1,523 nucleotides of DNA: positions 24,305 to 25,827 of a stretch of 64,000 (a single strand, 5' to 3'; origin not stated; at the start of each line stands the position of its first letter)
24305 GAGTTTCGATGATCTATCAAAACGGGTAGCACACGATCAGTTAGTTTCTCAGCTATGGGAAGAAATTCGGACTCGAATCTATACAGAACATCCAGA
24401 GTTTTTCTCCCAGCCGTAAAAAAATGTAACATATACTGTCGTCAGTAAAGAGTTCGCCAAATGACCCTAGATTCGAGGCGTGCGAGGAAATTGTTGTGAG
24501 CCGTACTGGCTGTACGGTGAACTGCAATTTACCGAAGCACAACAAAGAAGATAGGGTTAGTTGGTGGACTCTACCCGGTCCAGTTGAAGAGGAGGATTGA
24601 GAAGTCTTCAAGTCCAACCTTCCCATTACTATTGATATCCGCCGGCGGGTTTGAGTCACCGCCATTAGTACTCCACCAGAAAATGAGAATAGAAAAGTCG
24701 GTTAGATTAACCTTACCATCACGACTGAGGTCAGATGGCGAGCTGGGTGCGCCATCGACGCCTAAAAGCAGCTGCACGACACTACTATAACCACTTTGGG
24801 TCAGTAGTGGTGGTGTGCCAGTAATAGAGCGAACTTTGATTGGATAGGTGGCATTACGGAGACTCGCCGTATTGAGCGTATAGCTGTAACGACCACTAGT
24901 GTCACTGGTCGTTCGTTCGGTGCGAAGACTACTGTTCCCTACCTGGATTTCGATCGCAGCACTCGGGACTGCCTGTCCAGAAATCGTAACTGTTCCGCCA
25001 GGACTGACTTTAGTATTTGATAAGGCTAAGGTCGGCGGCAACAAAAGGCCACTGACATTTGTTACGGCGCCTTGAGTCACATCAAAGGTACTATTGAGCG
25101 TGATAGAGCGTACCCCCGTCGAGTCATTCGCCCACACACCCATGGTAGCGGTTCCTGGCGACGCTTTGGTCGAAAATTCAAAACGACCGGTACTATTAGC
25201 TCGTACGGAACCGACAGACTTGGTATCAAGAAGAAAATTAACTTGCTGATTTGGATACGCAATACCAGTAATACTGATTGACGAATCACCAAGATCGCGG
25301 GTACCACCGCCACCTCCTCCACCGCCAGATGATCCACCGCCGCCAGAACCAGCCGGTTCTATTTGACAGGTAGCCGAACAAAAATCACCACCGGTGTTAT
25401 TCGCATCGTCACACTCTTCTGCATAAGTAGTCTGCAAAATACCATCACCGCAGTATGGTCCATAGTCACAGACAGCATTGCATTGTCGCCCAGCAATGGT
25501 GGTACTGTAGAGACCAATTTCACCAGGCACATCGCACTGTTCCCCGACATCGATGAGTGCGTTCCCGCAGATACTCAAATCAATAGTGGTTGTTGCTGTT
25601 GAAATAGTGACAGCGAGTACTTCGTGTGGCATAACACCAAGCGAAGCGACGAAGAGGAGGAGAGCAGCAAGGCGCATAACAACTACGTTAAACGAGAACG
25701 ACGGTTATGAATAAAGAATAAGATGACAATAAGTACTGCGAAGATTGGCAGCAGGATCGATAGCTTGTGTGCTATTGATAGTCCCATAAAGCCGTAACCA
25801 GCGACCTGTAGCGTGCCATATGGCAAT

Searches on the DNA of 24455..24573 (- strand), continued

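Call 109: search_with_rna_model(model_id=R2, sources=[L001, L002, L003, L004, L005, L006, L007, L008, L009, L010, L011, L012], max_evalue=0.1)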
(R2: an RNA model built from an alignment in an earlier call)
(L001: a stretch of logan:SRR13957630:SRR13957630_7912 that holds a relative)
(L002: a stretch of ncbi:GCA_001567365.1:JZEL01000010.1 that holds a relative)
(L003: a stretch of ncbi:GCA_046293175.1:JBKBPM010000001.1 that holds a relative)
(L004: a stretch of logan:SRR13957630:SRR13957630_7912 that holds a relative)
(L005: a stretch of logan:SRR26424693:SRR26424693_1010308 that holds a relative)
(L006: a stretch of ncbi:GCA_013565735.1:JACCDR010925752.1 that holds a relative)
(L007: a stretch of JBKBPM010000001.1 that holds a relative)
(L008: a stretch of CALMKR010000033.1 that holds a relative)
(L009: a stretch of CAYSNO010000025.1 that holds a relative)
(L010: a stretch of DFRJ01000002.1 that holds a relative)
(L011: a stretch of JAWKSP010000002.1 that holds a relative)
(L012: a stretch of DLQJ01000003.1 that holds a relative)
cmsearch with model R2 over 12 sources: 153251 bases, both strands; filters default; matches with E-value up to 0.1: 3.
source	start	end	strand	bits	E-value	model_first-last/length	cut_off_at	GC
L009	4539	4660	+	100.3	2.1e-29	1-123/123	no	0.46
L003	6748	6867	+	82.4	1.5e-23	1-123/123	no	0.41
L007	3871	3991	+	53.5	3.9e-14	1-123/123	no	0.45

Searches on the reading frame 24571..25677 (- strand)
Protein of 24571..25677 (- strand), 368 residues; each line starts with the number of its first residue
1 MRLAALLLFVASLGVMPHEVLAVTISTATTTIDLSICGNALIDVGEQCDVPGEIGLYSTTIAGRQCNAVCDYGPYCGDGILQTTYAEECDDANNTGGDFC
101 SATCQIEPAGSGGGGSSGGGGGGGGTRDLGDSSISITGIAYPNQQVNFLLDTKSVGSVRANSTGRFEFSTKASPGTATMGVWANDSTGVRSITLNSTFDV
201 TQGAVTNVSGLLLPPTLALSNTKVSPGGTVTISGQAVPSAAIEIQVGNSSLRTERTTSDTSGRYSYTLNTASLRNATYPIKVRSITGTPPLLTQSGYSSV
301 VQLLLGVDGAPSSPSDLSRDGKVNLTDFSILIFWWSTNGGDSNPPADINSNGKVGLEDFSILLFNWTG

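Call 6: search_protein_families(library=pfam, proteins=[window:24571-25677:-], max_evalue=0.01)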
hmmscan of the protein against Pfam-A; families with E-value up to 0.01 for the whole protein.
window:24571-25677:- (368 aa): 4 families
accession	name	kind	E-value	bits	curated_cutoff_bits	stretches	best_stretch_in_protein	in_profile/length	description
PF17957.7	Big_7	-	5.1e-08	33.9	24.1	1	220-282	10-70/70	Bacterial Ig domain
PF13948.11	DUF4215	-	2.5e-07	31.3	27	1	65-105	9-47/47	Domain of unknown function (DUF4215)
PF13620.12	CarboxypepD_reg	-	0.00012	22.8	32.3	0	228-268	4-45/82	Carboxypeptidase regulatory-like domain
PF00404.24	Dockerin_1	-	0.00014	22.4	22.9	1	315-362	2-52/57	Dockerin type I domain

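Call 79: search_protein_families(library=ncbifam, proteins=[window:24571-25677:-], max_evalue=0.01)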
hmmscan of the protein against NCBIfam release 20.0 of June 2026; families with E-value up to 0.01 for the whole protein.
window:24571-25677:- (368 aa): 2 families
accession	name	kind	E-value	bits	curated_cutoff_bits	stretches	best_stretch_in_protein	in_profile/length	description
TIGR02232.1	myxo_disulf_rpt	repeat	3.6e-11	42.7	20.8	1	74-108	2-34/38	cysteine-rich acidic repeat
NF058592.1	GxPGS_dom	subfamily_domain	8e-05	22.6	45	0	132-171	12-52/65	PGS family Ig-like domain-containing protein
